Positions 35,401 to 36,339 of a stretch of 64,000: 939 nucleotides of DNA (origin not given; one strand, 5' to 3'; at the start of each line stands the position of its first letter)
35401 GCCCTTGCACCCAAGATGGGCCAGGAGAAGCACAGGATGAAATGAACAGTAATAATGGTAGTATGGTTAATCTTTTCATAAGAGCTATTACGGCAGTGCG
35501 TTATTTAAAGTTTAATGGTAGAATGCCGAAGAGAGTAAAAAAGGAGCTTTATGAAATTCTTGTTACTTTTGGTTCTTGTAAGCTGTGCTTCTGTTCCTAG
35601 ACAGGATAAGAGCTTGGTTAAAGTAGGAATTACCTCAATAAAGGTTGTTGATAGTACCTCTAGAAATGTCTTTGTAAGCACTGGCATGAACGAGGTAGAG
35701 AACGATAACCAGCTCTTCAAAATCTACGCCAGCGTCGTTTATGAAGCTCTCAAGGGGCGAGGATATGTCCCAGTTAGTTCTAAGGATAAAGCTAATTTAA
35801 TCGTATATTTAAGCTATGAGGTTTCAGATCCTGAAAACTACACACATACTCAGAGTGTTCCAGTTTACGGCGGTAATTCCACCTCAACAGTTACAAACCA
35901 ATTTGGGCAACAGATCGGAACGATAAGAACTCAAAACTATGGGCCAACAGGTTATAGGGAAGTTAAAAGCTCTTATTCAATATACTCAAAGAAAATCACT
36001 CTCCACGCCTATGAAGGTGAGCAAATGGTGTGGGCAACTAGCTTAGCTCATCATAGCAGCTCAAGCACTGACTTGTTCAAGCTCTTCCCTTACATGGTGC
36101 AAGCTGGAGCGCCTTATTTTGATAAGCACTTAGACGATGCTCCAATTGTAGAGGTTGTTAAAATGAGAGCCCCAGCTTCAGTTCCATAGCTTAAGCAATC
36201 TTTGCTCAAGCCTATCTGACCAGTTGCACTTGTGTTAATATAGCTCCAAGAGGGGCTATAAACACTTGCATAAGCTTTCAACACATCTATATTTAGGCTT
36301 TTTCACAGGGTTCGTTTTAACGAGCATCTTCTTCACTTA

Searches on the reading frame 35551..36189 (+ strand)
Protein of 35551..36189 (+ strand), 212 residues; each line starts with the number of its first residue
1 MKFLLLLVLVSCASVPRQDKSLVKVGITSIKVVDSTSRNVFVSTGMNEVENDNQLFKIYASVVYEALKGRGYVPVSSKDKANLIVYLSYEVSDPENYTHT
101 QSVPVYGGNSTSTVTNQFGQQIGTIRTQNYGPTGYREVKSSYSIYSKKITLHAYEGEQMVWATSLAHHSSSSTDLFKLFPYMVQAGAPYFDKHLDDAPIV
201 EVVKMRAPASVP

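Call 10: search_protein_families(library=pfam, proteins=[window:35551-36189:+], max_evalue=0.01)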
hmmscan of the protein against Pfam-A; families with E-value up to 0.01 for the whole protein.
window:35551-36189:+ (212 aa): 1 family
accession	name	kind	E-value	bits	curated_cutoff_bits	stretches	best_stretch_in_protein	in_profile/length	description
PF13590.11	DUF4136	-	1.1e-05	26.3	32.8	1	48-184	27-144/152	Domain of unknown function (DUF4136)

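Call 11: search_protein_families(library=phrogs, proteins=[window:35551-36189:+], max_evalue=0.001)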
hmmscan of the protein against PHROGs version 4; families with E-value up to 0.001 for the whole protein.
window:35551-36189:+ (212 aa): 0 families
